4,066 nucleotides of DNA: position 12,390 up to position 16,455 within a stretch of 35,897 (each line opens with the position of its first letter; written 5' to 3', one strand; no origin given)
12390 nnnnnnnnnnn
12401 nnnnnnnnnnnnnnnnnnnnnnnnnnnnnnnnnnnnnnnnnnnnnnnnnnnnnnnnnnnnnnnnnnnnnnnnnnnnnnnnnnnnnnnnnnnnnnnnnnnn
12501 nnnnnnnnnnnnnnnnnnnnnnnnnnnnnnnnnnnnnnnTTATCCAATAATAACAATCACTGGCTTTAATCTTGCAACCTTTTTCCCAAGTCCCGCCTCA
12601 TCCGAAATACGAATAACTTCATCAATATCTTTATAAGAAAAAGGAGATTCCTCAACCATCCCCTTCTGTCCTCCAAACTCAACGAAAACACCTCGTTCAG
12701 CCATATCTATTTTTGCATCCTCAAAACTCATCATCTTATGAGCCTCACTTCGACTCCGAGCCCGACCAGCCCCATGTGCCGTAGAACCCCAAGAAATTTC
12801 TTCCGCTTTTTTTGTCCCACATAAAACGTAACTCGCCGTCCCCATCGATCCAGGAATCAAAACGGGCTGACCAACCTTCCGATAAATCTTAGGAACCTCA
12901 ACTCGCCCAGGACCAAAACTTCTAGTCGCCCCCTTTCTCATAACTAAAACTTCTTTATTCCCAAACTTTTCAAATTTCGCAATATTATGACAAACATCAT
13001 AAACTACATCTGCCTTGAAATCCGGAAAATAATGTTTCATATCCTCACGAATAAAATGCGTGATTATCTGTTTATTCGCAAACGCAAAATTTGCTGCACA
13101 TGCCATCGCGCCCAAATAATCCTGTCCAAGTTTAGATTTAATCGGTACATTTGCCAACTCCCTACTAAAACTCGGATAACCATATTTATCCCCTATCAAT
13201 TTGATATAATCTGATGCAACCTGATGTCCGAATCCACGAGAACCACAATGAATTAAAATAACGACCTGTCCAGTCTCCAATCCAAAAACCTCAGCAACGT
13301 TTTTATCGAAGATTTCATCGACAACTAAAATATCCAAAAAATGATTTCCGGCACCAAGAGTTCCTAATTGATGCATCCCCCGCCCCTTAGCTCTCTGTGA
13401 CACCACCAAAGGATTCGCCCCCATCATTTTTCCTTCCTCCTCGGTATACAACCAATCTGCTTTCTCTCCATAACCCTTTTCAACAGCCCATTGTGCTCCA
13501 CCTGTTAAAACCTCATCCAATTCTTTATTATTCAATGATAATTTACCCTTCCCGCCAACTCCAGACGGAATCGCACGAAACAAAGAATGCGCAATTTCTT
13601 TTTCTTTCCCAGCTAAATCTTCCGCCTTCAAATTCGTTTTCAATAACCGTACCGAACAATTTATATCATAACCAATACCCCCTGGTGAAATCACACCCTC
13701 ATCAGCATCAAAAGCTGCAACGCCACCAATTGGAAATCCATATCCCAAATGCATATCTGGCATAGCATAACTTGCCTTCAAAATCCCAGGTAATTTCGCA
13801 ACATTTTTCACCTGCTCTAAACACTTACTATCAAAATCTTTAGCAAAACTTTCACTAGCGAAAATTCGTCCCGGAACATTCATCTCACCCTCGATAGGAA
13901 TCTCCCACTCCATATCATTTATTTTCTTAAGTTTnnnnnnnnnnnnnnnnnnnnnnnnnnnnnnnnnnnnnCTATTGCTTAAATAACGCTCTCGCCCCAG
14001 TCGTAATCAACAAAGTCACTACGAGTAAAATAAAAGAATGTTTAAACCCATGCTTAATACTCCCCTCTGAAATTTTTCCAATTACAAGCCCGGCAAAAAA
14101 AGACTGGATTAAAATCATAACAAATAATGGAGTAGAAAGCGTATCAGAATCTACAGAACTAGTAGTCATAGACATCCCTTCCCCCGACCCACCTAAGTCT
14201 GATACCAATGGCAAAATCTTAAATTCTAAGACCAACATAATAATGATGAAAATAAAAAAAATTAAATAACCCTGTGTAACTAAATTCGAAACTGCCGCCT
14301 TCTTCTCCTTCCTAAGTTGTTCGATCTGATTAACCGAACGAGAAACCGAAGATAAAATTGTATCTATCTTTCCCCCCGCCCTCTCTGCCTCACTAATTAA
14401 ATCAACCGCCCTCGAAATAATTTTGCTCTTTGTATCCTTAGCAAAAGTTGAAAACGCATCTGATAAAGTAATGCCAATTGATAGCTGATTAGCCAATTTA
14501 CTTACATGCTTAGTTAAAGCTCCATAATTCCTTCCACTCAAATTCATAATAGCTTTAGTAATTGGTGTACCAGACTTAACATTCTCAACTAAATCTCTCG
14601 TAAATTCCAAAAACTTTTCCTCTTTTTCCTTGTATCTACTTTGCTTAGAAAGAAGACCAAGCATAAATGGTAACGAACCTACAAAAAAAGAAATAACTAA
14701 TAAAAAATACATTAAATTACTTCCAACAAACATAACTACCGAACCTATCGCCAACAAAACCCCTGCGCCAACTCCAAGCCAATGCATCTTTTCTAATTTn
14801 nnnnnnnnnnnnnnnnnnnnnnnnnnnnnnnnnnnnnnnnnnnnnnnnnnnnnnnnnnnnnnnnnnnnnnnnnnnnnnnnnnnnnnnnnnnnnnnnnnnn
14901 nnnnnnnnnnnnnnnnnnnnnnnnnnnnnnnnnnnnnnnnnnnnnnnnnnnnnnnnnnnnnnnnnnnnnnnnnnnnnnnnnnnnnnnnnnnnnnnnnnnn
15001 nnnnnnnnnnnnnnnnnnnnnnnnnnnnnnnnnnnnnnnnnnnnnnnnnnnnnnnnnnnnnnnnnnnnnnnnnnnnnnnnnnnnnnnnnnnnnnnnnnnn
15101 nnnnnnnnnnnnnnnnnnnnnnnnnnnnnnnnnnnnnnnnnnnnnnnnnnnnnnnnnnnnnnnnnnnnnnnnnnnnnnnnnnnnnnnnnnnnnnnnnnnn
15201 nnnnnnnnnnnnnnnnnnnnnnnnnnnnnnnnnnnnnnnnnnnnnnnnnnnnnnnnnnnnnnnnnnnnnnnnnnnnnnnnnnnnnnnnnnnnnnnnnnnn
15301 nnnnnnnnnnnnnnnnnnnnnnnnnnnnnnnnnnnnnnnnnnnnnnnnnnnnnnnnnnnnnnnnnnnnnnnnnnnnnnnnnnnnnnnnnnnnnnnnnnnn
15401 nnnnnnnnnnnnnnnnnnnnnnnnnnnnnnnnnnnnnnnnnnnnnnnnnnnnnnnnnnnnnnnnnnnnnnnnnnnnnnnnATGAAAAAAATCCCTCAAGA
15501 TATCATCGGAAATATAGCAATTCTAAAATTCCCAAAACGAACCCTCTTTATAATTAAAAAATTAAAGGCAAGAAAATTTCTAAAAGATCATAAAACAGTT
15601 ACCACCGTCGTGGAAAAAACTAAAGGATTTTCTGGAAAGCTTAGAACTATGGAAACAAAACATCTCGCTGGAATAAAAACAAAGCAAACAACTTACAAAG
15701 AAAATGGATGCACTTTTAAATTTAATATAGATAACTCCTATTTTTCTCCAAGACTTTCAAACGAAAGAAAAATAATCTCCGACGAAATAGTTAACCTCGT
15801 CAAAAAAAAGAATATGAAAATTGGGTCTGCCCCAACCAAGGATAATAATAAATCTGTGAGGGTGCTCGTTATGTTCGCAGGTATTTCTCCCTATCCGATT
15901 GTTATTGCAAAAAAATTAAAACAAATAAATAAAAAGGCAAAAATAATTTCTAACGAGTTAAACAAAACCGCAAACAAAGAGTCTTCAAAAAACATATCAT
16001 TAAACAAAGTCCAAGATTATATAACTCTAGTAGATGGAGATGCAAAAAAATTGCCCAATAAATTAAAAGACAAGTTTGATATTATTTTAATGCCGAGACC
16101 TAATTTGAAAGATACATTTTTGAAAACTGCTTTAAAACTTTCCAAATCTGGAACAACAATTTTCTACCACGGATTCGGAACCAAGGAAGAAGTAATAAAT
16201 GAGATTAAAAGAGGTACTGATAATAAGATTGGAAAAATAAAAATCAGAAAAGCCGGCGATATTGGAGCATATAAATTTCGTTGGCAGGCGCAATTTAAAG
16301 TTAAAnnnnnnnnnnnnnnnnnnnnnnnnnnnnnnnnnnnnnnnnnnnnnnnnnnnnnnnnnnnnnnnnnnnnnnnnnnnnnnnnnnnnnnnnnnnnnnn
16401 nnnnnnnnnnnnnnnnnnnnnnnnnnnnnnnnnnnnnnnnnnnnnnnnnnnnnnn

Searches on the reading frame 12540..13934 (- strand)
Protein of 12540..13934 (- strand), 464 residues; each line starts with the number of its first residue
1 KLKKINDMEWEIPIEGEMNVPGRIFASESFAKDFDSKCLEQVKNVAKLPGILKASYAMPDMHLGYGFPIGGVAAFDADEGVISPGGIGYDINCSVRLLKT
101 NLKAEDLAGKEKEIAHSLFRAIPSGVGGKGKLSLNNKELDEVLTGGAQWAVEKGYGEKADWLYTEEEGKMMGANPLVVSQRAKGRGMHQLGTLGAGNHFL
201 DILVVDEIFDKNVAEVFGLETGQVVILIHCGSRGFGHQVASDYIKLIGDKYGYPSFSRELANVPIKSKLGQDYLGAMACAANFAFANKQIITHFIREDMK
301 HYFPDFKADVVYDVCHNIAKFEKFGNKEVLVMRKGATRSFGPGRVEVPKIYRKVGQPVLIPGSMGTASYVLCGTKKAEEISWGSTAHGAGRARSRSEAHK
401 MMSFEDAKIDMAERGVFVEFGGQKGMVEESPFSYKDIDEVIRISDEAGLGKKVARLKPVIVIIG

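Call 26: search_protein_families(library=pfam, proteins=[window:12540-13934:-], max_evalue=0.001)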
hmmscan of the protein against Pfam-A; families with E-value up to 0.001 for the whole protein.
window:12540-13934:- (464 aa): 1 family
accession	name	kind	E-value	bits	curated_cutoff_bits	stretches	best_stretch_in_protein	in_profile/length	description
PF01139.22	RtcB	-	5.1e-161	537.1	27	1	41-462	1-424/426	tRNA-splicing ligase RtcB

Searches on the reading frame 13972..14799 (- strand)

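Call 27: search_protein_families(library=pfam, proteins=[window:13972-14799:-], max_evalue=0.001)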
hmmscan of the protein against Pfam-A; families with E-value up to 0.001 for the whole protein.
window:13972-14799:- (275 aa): 1 family
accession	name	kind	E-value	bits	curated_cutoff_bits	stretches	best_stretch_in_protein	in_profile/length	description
PF00482.28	T2SSF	-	3.1e-18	66.4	25.2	1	66-191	1-123/125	Type II secretion system (T2SS), protein F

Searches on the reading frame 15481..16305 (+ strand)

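Call 27: search_protein_families(library=pfam, proteins=[window:15481-16305:+], max_evalue=0.001)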
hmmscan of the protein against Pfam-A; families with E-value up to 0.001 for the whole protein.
window:15481-16305:+ (275 aa): 2 families
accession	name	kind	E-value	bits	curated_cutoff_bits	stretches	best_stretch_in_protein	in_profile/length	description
PF02475.24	TRM5-TYW2_MTfase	-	1.1e-26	94.2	28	1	70-242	1-152/164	TRM5/TYW2 methyltransferase domain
PF25133.1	TYW2_N_2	-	4.7e-06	27.1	27.7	1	7-65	22-77/79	TYW2 N-terminal domain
